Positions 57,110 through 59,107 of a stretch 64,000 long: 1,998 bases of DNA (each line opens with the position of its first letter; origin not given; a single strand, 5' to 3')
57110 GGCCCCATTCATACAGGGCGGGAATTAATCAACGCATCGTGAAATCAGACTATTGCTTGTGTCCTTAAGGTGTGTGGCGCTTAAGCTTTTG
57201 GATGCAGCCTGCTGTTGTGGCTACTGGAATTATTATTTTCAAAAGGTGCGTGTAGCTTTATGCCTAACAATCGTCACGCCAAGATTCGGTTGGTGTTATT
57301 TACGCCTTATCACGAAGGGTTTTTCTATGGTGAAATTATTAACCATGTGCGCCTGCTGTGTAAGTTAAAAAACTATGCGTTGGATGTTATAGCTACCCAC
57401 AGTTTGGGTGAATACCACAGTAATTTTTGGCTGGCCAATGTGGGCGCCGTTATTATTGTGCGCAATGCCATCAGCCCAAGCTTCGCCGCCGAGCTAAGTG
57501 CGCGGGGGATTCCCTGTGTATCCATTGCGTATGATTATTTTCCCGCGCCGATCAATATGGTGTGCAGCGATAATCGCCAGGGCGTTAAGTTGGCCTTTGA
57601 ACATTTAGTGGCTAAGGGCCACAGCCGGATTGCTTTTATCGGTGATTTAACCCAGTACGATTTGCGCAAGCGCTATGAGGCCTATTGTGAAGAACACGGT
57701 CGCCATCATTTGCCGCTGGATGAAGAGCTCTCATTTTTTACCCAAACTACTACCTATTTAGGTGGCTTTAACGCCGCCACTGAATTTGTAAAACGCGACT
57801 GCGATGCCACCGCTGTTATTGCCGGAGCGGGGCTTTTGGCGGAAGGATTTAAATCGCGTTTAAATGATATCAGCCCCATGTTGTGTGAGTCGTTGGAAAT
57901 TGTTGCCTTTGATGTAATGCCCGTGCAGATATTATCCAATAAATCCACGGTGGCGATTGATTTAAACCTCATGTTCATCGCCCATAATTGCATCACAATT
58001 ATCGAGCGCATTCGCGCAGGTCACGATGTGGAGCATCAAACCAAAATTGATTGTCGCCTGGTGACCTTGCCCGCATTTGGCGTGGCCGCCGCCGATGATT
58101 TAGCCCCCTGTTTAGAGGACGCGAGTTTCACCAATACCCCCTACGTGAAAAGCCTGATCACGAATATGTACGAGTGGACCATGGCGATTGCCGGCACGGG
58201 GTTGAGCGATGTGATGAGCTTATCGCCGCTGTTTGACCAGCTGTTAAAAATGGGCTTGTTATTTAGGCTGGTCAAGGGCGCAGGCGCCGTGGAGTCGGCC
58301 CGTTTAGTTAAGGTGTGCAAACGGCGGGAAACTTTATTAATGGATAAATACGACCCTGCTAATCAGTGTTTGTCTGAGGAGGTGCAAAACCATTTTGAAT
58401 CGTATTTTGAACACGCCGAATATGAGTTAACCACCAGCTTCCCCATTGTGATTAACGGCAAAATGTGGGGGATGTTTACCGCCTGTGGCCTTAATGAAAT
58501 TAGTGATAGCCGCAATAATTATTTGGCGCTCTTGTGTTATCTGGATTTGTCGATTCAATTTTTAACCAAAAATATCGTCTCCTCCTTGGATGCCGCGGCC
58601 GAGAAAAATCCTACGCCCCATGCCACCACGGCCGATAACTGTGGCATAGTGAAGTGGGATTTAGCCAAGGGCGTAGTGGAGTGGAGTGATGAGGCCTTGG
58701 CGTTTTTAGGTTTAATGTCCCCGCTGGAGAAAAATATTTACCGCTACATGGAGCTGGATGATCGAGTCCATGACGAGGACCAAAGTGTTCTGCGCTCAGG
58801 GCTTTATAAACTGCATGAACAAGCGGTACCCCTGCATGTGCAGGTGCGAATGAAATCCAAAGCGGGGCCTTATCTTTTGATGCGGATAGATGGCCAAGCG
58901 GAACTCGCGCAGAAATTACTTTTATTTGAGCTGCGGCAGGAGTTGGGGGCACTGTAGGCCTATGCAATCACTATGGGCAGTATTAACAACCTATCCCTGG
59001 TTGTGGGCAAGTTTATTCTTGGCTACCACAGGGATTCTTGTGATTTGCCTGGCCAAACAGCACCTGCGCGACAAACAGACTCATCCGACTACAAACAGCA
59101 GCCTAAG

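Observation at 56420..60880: Low-GC islet encoding an HTH-less LacI-type ligand-binding/GAF/PAS protein coupled to a membrane-anchored coiled-coil/GAF protein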

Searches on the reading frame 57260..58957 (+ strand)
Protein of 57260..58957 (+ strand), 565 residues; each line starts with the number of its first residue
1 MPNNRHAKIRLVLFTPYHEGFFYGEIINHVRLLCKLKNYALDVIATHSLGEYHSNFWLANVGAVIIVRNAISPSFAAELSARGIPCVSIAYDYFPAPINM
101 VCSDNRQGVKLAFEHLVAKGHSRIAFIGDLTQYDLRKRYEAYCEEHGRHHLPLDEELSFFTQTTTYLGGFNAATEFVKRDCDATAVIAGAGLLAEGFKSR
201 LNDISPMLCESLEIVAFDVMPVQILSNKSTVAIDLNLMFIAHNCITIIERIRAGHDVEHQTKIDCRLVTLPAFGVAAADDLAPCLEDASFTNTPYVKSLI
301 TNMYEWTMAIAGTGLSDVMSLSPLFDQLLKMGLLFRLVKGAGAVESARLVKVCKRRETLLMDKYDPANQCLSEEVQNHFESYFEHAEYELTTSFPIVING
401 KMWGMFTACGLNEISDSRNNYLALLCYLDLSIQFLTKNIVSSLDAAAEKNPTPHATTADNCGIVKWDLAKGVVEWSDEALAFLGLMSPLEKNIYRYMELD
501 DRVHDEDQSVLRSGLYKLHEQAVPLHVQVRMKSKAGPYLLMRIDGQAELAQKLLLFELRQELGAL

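Call 3: search_protein_families(library=pfam, proteins=[window:57260-58957:+], max_evalue=1)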
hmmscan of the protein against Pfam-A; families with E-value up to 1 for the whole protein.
window:57260-58957:+ (565 aa): 4 families
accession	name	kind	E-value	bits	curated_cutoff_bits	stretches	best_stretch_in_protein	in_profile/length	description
PF13377.12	Peripla_BP_3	-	1.3e-06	29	26.5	1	114-268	2-162/167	Periplasmic binding protein-like domain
PF00532.27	Peripla_BP_1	-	8.6e-06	25.9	22.2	1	61-196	58-196/281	Periplasmic binding proteins and sugar binding domain of LacI family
PF08447.18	PAS_3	-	0.068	13.9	25.6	1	474-546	3-73/89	PAS fold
PF00989.32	PAS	-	0.14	12.6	22.6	1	461-537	12-86/113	PAS fold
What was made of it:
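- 57281..58075 (+): A, residues 8-272: type I periplasmic-binding-protein fold of the LacI/GalR core. Family-invariant residues are D92 (in the Y-D-Y-F-P motif), D134, R136, R138 (in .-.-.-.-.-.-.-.) and D218. Pfam PF13377 and PF00532 above cut-off (call 3).
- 58637..58939 (+): A, residues 460-560: PAS domain (PAS_3 type). The protein ends just after it. PAS_3 scores 13.9 bits here, below cut-off (call 3).
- On LacI/GalR transcription factors: PF13377 at 29 bits and PF00532 at 25.9 bits, both above cut-off (call 3).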

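Call 4: search_protein_families(library=ncbifam, proteins=[window:57260-58957:+], max_evalue=1)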
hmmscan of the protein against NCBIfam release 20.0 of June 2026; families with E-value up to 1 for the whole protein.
window:57260-58957:+ (565 aa): 13 families
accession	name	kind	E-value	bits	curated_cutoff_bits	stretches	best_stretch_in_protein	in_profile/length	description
NF047341.1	lactose_RbsR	equivalog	3.2e-13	49.7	382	1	23-268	76-323/331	ribose utilization transcriptional repressor RbsR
NF008002.0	PRK10727.1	equivalog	2.9e-10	39.8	557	1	100-220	155-275/341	HTH-type transcriptional regulator GalR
NF051853.1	TransRegUriRCory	equivalog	5.4e-10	38.9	550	1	60-265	114-316/327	transcriptional regulator UriR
NF007449.0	PRK10014.1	subfamily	1.1e-08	34.5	310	1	62-189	122-250/342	Mal regulon transcriptional regulator MalI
NF007743.0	PRK10423.1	equivalog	3e-08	33.1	531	1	62-219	118-275/330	ribose operon transcriptional repressor RbsR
NF007706.0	PRK10401.1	equivalog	1.2e-07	31.3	555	1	100-232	155-287/346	HTH-type transcriptional regulator GalS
TIGR01481.1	ccpA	equivalog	1.3e-07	31.4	442.35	1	61-247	117-302/330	catabolite control protein A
NF007979.0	PRK10703.1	equivalog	2.9e-06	26.6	501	1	18-267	69-325/341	HTH-type transcriptional repressor PurR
NF008269.0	PRK11041.1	equivalog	1.7e-05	24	436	1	77-268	139-332/342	DNA-binding transcriptional regulator CytR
NF007075.0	PRK09526.1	subfamily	7.4e-05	21.8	340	1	96-268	156-326/358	LacI family DNA-binding transcriptional regulator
NF052573.1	HisKinEspAMyxo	equivalog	0.00012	20.2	1400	1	454-538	134-216/755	serine histidine kinase EspA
TIGR02405.1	trehalos_R_Ecol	equivalog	0.00026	20.5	357.35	1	89-205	142-252/311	trehalose operon repressor TreR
NF052440.1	TransRegGNTRPSEAE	equivalog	0.0015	17.7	400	1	76-198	135-257/333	HTH-type transcriptional regulator GntR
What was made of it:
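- On LacI/GalR transcription factors: Residue 23 aligns to RbsR position 76 (calls 3, 4).
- Checked: Residues 23-268 align to RbsR positions 76-323, so the HTH is absent (calls 3, 4).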

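Call 8: find_homologous_proteins(query=window:57260-58957:+, max_evalue=0.001)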
Query window:57260-58957:+ (565 aa): 39 proteins with E <= 0.001 among 8000 candidates.
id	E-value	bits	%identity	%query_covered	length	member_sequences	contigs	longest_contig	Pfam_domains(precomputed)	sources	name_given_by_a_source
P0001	0.0e+0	1288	99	100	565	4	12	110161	PF13377.13,PF00532.28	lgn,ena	-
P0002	0.0e+0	1178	90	100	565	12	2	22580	PF13377.13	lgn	-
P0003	0.0e+0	1128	87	100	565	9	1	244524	PF13377.13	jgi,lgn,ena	-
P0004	0.0e+0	1127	86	100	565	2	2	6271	PF13377.13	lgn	-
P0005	0.0e+0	1122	85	100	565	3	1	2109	PF13377.13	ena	-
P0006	0.0e+0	1083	82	100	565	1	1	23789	PF13377.13,PF00532.28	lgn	-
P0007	0.0e+0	1032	79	99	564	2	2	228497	PF13377.13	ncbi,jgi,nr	ncbi:MAG: hypothetical protein EOO68_01310 [Moraxellaceae bacterium]|jgi:DNA-binding LacI/PurR famil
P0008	0.0e+0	1026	79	98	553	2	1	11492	PF13377.13,PF00532.28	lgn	-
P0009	1.4e-244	831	63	100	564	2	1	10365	PF13377.13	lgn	-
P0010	3.6e-214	731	56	100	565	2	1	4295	-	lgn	-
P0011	4.9e-214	730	56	99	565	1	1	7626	PF00532.28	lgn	-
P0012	1.3e-196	673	56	94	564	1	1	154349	PF08447.19,PF13377.13,PF00532.28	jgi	jgi:DNA-binding LacI/PurR family transcriptional regulator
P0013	2.2e-100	355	34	96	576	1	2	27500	PF13377.13,PF00532.28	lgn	-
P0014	1.3e-98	350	35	96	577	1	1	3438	PF13377.13,PF00532.28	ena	-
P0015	1.5e-95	339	34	94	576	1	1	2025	PF13377.13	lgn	-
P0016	1.5e-95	339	34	96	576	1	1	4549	PF08447.19,PF13377.13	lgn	-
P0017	5.1e-95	338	33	95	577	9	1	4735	PF13377.13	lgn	-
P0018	9.0e-94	334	33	95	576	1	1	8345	PF13377.13,PF00532.28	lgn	-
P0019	1.0e-93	333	34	94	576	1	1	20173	PF13377.13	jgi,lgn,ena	-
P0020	4.8e-91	325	33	98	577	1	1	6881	PF13377.13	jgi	jgi:DNA-binding LacI/PurR family transcriptional regulator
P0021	1.0e-89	320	32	96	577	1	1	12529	PF08447.19,PF13377.13,PF00532.28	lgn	-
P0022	2.5e-89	319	33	98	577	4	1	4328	PF08447.19,PF13377.13,PF00532.28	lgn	-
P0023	5.6e-88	314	35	92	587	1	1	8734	PF13377.13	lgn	-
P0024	2.0e-87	313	30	99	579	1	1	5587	PF13377.13,PF00532.28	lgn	-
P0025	2.5e-87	312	32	94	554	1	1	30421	PF00532.28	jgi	jgi:DNA-binding LacI/PurR family transcriptional regulator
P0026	1.1e-86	310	32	97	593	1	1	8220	PF13377.13,PF00532.28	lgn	-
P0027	4.4e-85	305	31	98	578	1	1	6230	PF08447.19,PF13377.13,PF00532.28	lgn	-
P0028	1.2e-84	303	32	98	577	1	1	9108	PF13377.13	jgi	jgi:DNA-binding LacI/PurR family transcriptional regulator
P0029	1.2e-84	303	33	97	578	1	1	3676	PF08447.19,PF13377.13,PF00989.32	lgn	-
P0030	6.5e-84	301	32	95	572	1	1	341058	PF08447.19,PF13377.13,PF00532.28,PF13407.13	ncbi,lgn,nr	ncbi:DNA-binding transcriptional regulator, LacI/PurR family [Alteromonadaceae bacterium Bs31]|nr:DN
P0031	6.1e-82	295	31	95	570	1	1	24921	PF08447.19,PF13377.13,PF00532.28,PF13407.13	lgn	-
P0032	8.9e-82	294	31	98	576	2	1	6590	PF08447.19,PF13377.13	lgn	-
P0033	1.2e-81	294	31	95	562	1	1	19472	PF13377.13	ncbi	-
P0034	4.1e-81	292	31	95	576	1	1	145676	PF08447.19,PF13377.13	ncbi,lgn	-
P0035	1.4e-79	287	31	96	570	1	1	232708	PF08447.19,PF13377.13,PF00532.28,PF13407.13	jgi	-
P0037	1.3e-78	284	31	96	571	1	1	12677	PF08447.19,PF13377.13,PF00532.28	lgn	-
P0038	3.4e-76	276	31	95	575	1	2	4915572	PF08447.19,PF13377.13,PF00532.28,PF13407.13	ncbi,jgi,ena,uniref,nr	ncbi:substrate-binding domain-containing protein [Teredinibacter haidensis]|uniref:substrate-binding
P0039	9.6e-76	274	31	92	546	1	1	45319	PF08447.19,PF13377.13,PF00532.28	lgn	-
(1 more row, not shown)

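Call 11: find_encoding_contigs(protein=P0038, flank=8000, max_places=2)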
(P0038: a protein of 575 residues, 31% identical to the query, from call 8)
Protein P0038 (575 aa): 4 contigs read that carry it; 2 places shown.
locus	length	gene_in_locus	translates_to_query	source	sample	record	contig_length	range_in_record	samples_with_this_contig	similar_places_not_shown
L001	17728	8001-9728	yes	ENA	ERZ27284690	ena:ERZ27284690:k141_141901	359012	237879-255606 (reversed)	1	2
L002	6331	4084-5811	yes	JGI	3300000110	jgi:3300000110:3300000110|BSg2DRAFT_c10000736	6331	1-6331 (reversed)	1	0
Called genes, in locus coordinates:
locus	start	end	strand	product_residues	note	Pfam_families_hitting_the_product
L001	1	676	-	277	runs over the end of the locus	PF03705:CheR_N, PF01739:CheR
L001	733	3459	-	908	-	PF00989:PAS, PF08448:PAS_4, PF13188:PAS_8 (faint), PF13426:PAS_9, PF08447:PAS_3, PF18947:HAMP_2, PF00015:MCPsignal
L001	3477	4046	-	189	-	PF01584:CheW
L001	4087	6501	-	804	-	PF01627:Hpt, PF02895:H-kinase_dim, PF02518:HATPase_c, PF01584:CheW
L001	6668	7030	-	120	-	PF00072:Response_reg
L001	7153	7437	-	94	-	PF01740:STAS (weak), PF13466:STAS_2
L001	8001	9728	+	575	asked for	PF00532:Peripla_BP_1 (weak), PF13407:Peripla_BP_4 (faint), PF13377:Peripla_BP_3, PF08447:PAS_3 (weak)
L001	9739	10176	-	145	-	PF02050:FliJ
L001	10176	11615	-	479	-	PF00006:ATP-synt_ab, PF18269:T3SS_ATPase_C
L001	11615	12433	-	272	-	PF02108:FliH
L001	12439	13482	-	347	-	PF03448:MgtE_N (faint), PF14842:FliG_N, PF14841:FliG_M, PF14842:FliG_N (weak), PF01706:FliG_C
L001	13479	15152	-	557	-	PF01514:YscJ_FliF, PF08345:YscJ_FliF_C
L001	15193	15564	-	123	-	PF02049:FliE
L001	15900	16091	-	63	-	PF26620:DUF8197 (weak)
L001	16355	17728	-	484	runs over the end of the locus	PF00072:Response_reg, PF00158:Sigma54_activat, PF14532:Sigma54_activ_2, PF07724:AAA_2 (weak), PF07728:AAA_5, PF25601:AAA_lid_14, PF02954:HTH_8, PF13556:HTH_30 (weak)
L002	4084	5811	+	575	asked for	PF00532:Peripla_BP_1 (weak), PF13407:Peripla_BP_4 (faint), PF13377:Peripla_BP_3, PF08447:PAS_3 (weak)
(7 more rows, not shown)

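Call 12: find_encoding_contigs(protein=P0030, flank=8000, max_places=2)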
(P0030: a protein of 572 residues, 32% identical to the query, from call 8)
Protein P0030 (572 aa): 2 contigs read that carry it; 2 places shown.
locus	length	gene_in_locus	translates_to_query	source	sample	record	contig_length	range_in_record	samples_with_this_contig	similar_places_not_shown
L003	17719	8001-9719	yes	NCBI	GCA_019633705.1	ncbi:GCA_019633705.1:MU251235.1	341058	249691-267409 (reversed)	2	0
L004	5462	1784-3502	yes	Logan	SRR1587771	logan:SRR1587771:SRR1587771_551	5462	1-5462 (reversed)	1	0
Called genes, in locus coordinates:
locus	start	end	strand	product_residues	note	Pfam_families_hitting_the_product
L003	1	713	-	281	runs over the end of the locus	PF03705:CheR_N, PF01739:CheR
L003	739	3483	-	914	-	PF00989:PAS (weak), PF08448:PAS_4, PF13426:PAS_9, PF08447:PAS_3, PF13188:PAS_8 (weak), PF18947:HAMP_2, PF00015:MCPsignal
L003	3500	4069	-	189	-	PF01584:CheW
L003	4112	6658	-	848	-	PF01627:Hpt, PF02895:H-kinase_dim, PF02518:HATPase_c, PF01584:CheW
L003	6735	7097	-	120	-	PF00072:Response_reg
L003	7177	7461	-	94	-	PF01740:STAS, PF13466:STAS_2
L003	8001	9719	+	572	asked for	PF00532:Peripla_BP_1, PF13407:Peripla_BP_4 (weak), PF13377:Peripla_BP_3, PF08447:PAS_3 (weak)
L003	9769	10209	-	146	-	PF02050:FliJ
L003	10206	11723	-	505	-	PF00006:ATP-synt_ab, PF18269:T3SS_ATPase_C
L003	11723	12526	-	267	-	PF02108:FliH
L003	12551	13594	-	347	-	PF03448:MgtE_N (faint), PF14842:FliG_N, PF14841:FliG_M, PF14842:FliG_N (weak), PF01706:FliG_C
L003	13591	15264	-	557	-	PF01514:YscJ_FliF, PF08345:YscJ_FliF_C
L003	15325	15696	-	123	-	PF02049:FliE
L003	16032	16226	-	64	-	PF26620:DUF8197 (weak)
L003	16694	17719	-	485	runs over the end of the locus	PF00072:Response_reg, PF00158:Sigma54_activat, PF14532:Sigma54_activ_2, PF07724:AAA_2, PF07728:AAA_5, PF25601:AAA_lid_14, PF02954:HTH_8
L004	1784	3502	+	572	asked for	PF00532:Peripla_BP_1, PF13407:Peripla_BP_4 (weak), PF13377:Peripla_BP_3, PF08447:PAS_3 (weak)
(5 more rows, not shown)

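Call 17: find_encoding_contigs(protein=P0007, flank=10000, max_places=2)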
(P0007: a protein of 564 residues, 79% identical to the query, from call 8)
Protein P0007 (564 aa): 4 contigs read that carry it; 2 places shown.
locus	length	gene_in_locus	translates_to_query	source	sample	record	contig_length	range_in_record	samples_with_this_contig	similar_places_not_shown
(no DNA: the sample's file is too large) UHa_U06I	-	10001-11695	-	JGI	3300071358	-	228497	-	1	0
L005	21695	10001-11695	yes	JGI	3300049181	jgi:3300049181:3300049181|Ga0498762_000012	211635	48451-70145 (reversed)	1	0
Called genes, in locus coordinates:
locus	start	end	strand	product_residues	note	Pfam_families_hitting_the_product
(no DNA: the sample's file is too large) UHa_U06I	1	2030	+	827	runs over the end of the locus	PF00072:Response_reg, PF00989:PAS (weak), PF08448:PAS_4, PF08447:PAS_3, PF13188:PAS_8, PF13426:PAS_9, PF00990:GGDEF, PF00563:EAL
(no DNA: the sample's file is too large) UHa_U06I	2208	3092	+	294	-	PF01040:UbiA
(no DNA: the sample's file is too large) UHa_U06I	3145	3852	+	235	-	PF00072:Response_reg, PF00486:Trans_reg_C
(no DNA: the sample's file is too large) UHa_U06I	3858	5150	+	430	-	PF11808:PhoR, PF13188:PAS_8 (weak), PF00512:HisKA, PF13581:HATPase_c_2 (weak), PF02518:HATPase_c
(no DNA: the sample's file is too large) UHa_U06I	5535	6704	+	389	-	PF04339:FemAB_like, PF13480:Acetyltransf_6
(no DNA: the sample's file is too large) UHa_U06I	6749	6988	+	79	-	-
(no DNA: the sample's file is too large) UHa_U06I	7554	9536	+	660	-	-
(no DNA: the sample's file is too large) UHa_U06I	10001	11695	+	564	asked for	PF13377:Peripla_BP_3 (weak)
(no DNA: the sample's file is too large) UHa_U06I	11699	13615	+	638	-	-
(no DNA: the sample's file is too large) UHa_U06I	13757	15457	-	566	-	-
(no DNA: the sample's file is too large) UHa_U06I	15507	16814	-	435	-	PF13729:TraF_2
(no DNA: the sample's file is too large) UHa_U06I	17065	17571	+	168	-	PF14467:DUF4426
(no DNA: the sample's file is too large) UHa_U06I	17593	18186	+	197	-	PF01725:Ham1p_like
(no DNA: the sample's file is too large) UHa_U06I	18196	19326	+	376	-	PF04055:Radical_SAM, PF06969:HemN_C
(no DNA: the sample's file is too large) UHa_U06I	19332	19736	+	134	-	PF06983:3-dmu-9_3-mt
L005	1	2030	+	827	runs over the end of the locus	PF00072:Response_reg, PF00989:PAS (weak), PF08448:PAS_4, PF08447:PAS_3, PF13188:PAS_8, PF13426:PAS_9, PF00990:GGDEF, PF00563:EAL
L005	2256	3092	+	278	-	PF01040:UbiA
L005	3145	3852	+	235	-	PF00072:Response_reg, PF00486:Trans_reg_C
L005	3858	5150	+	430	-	PF11808:PhoR, PF13188:PAS_8 (weak), PF00512:HisKA, PF13581:HATPase_c_2 (weak), PF02518:HATPase_c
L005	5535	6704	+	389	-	PF04339:FemAB_like, PF13480:Acetyltransf_6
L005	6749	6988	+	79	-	-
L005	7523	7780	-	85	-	-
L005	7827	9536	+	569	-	PF19527:DUF6055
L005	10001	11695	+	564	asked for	PF13377:Peripla_BP_3 (weak)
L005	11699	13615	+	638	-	-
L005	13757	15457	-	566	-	-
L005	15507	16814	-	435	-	PF13729:TraF_2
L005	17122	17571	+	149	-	PF14467:DUF4426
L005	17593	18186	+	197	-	PF01725:Ham1p_like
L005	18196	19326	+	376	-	PF04055:Radical_SAM, PF06969:HemN_C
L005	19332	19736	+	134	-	PF06983:3-dmu-9_3-mt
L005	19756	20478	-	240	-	PF01695:IstB_IS21 (weak), PF00308:Bac_DnaA, PF22688:Hda_lid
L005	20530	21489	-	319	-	PF09839:DUF2066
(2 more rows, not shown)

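Call 18: find_encoding_contigs(protein=P0012, flank=10000, max_places=2)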
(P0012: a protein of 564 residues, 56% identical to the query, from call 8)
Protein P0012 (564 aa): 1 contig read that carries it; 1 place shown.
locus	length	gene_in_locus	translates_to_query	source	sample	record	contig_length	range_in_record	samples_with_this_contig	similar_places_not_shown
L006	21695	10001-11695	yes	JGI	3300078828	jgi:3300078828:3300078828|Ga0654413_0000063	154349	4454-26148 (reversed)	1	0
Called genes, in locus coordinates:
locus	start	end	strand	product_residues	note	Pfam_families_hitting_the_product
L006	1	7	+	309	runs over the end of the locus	PF01370:Epimerase, PF07993:NAD_binding_4 (faint), PF16363:GDP_Man_Dehyd (weak), PF08338:DUF1731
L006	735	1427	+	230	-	PF02798:GST_N, PF13417:GST_N_3, PF13409:GST_N_2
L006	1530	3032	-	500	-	PF04293:SpoVR, PF24755:SpoVR_C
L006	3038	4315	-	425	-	PF04285:DUF444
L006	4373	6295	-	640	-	PF08298:AAA_PrkA, PF06798:PrkA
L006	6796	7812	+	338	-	PF00106:adh_short, PF01073:3Beta_HSD, PF01370:Epimerase, PF02719:Polysacc_synt_2, PF04321:RmlD_sub_bind, PF08659:KR, PF16363:GDP_Man_Dehyd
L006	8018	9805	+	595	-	PF01425:Amidase, PF21986:AH_C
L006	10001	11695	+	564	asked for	PF00532:Peripla_BP_1 (weak), PF13377:Peripla_BP_3, PF08447:PAS_3 (weak)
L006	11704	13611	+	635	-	-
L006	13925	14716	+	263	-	PF02900:LigB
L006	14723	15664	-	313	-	PF05661:DUF808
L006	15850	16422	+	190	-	PF00581:Rhodanese, PF11127:YgaP-like_TM (weak)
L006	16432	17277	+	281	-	PF01925:TauE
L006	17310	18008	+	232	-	PF00753:Lactamase_B, PF12706:Lactamase_B_2 (faint)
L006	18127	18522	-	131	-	-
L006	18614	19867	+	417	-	PF00722:Glyco_hydro_16, PF26113:GH16_XgeA, PF03935:SKN1_KRE6_Sbg1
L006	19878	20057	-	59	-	-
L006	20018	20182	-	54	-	-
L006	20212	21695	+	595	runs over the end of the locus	PF12588:PSDC, PF02666:PS_Dcarbxylase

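Call 20: find_encoding_contigs(protein=P0034, flank=8000, max_places=1)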
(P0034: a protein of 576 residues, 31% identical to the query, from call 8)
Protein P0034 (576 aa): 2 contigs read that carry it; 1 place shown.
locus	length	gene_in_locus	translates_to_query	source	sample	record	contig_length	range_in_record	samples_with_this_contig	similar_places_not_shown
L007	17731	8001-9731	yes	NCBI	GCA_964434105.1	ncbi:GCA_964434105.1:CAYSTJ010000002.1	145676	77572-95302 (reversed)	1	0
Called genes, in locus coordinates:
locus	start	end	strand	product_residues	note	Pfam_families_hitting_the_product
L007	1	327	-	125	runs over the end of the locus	PF01127:Sdh_cyt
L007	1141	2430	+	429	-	PF00285:Citrate_synt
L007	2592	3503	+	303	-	PF00291:PALP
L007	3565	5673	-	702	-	PF00672:HAMP (weak), PF00990:GGDEF, PF00563:EAL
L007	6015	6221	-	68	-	PF00313:CSD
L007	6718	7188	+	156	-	PF00254:FKBP_C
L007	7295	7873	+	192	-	-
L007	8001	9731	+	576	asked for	PF13377:Peripla_BP_3, PF08447:PAS_3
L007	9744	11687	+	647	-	PF02050:FliJ (faint)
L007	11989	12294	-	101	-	-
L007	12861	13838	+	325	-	PF13641:Glyco_tranf_2_3 (weak), PF00535:Glycos_transf_2, PF10111:Glyco_tranf_2_2 (weak), PF02709:Glyco_transf_7C (weak)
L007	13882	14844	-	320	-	PF20102:DUF6492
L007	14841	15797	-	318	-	-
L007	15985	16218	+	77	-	-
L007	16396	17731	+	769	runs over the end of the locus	PF00932:LTD, PF13290:CHB_HEX_C_1, PF13287:Fn3_assoc, PF08757:CotH, PF18998:Flg_new_2 (faint)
